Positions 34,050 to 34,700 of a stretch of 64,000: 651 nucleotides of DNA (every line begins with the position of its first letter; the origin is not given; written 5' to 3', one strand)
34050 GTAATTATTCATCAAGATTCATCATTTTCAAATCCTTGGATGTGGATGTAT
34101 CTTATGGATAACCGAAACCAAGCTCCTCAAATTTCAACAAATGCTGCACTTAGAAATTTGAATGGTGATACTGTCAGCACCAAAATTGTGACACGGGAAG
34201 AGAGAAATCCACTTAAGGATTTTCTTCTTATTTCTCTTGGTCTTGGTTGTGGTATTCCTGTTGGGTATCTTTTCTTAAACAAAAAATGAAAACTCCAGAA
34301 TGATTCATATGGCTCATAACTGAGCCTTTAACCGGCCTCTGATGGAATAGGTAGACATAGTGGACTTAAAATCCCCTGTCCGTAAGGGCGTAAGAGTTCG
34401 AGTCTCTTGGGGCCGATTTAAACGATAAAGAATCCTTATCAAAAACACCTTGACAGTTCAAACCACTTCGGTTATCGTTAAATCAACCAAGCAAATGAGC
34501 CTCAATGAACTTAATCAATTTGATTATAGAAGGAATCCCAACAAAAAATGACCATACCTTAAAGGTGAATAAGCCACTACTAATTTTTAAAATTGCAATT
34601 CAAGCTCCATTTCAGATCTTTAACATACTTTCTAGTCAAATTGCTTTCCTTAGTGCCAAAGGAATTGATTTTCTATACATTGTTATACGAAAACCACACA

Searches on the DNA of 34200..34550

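Call 90: search_rna_families(source=window, start=34200, end=34550, threshold=evalue, max_evalue=1, show_alignments=1)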
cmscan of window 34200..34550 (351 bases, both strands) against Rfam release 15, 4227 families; matches with E-value up to 1: 2.
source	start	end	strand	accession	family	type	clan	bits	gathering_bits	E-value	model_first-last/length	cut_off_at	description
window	34333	34416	+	RF00005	tRNA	Gene; tRNA;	CL00001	41.7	29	1e-07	1-71/71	no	tRNA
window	34249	34377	+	RF03105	RAGATH-7-assoc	Gene; sRNA;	-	19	88.5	0.46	1-131/131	no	RAGATH-7-assoc RNA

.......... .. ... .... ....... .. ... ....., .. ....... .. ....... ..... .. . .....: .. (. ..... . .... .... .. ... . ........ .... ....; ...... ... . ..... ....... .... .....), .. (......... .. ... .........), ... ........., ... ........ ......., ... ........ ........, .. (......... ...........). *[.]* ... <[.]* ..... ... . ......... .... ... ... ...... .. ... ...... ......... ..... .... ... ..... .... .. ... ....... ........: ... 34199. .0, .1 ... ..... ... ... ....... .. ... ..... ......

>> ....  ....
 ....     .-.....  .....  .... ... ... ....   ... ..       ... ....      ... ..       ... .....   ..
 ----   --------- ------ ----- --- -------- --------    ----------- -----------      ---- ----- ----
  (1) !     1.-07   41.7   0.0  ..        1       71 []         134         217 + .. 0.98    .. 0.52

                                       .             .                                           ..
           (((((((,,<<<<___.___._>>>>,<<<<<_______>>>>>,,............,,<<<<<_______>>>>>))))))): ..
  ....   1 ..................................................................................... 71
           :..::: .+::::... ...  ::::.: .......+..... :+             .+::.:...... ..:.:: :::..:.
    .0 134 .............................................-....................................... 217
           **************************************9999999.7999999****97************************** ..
